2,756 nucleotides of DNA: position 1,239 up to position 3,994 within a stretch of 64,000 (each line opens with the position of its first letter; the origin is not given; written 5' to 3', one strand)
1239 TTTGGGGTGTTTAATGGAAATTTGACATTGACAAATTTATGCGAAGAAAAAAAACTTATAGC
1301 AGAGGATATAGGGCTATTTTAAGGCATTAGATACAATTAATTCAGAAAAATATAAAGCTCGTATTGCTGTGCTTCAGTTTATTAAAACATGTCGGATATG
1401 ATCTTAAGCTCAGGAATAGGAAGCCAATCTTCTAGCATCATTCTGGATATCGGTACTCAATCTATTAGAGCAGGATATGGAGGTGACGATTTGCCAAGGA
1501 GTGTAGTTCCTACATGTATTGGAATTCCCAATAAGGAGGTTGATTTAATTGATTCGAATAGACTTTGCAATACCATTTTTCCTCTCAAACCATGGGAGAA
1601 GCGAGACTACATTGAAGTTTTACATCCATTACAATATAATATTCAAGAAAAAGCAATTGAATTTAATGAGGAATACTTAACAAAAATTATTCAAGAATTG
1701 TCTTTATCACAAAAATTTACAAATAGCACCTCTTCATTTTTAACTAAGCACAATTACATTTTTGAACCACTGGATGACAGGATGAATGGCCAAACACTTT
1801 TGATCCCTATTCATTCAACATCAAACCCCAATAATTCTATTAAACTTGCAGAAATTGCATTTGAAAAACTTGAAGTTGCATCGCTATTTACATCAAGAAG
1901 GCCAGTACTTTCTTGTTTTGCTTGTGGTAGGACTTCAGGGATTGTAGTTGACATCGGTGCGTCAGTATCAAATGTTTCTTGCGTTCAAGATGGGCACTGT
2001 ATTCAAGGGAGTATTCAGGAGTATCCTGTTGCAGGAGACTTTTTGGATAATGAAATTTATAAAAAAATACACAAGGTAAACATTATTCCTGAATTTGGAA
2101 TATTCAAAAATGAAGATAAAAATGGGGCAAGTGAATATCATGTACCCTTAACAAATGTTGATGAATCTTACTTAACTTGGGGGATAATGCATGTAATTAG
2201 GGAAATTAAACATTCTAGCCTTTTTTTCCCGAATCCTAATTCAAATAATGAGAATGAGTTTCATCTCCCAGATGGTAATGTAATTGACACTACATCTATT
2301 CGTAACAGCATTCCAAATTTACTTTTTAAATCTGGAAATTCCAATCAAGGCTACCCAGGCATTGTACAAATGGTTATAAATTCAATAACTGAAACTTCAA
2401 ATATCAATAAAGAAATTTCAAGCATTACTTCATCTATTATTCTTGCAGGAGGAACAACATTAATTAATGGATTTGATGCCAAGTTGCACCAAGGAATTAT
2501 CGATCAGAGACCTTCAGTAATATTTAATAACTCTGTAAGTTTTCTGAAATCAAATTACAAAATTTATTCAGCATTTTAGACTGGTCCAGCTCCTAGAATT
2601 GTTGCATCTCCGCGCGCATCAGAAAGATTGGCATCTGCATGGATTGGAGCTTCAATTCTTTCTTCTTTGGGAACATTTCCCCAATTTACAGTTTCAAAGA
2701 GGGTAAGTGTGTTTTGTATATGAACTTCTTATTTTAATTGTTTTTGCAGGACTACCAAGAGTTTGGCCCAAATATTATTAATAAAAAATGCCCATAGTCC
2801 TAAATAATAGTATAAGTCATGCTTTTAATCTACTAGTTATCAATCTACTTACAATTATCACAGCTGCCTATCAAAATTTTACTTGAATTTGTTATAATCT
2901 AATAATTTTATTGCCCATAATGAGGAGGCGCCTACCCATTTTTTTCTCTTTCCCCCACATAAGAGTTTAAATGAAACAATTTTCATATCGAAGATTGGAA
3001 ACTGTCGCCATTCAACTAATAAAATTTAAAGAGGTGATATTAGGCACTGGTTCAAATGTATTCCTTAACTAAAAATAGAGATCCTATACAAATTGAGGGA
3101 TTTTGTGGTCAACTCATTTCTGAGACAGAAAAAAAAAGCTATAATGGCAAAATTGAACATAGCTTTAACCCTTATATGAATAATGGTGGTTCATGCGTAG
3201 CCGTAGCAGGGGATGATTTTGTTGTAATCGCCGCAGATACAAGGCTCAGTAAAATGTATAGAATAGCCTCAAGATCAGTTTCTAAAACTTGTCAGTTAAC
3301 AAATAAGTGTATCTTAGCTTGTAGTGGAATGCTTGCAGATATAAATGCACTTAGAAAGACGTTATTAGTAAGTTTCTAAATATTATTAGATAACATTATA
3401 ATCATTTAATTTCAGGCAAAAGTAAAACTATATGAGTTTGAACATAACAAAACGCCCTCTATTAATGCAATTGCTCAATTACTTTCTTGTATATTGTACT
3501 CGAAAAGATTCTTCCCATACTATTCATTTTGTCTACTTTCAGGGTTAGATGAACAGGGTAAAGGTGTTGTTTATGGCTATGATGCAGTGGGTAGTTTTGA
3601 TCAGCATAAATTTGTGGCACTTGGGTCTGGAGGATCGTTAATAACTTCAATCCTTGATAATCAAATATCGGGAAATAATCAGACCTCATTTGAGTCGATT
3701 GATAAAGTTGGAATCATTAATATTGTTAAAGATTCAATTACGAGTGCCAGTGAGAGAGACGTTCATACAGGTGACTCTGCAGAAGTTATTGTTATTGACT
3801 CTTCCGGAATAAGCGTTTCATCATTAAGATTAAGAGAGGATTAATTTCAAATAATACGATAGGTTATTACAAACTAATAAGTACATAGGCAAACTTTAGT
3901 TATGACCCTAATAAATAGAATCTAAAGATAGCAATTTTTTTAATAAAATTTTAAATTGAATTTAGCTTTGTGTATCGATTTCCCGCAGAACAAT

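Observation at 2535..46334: Locus-wide pattern: 44-63 nt GTAAGT introns, 5'-biased micro-exons, ORF-track blind spots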

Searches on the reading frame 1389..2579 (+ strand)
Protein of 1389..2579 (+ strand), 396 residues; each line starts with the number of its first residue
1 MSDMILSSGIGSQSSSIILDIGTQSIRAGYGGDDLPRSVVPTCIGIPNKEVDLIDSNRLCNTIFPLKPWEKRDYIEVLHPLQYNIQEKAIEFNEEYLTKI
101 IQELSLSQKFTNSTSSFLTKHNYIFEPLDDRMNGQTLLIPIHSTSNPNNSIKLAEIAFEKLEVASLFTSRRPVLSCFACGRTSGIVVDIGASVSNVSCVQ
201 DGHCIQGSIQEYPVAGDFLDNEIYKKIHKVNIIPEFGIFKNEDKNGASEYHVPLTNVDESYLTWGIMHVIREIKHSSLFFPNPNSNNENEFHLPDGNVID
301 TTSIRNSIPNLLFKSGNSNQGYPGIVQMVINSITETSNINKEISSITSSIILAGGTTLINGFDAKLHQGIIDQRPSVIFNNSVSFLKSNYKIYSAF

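Call 38: search_protein_families(library=pfam, proteins=[window:1389-2579:+], max_evalue=0.001)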
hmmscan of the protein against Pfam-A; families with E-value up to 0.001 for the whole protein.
window:1389-2579:+ (396 aa): 2 families
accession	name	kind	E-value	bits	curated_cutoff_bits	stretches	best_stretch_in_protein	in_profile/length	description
PF00022.25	Actin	-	2e-58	198.4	27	1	13-373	3-352/410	Actin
PF06723.19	MreB_Mbl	-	0.00023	20.5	27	0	183-229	146-190/327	MreB/Mbl protein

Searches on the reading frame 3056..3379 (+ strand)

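Call 38: search_protein_families(library=pfam, proteins=[window:3056-3379:+], max_evalue=0.001)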
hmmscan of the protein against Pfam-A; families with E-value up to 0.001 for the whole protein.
window:3056-3379:+ (107 aa): 1 family
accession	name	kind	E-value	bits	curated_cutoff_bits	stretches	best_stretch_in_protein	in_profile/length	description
PF00227.31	Proteasome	-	2e-14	54.1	22.4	1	41-101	1-62/189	Proteasome subunit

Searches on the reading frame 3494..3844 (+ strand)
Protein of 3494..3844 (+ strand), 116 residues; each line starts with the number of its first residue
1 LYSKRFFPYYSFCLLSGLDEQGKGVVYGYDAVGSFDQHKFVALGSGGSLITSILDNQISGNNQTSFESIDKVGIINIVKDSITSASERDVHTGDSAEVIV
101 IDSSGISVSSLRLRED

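Call 38: search_protein_families(library=pfam, proteins=[window:3494-3844:+], max_evalue=0.001)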
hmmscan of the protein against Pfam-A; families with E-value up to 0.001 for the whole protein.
window:3494-3844:+ (116 aa): 1 family
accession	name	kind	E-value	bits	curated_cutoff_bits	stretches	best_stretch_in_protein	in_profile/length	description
PF00227.31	Proteasome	-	6.4e-13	49.2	22.4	1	2-101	96-189/189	Proteasome subunit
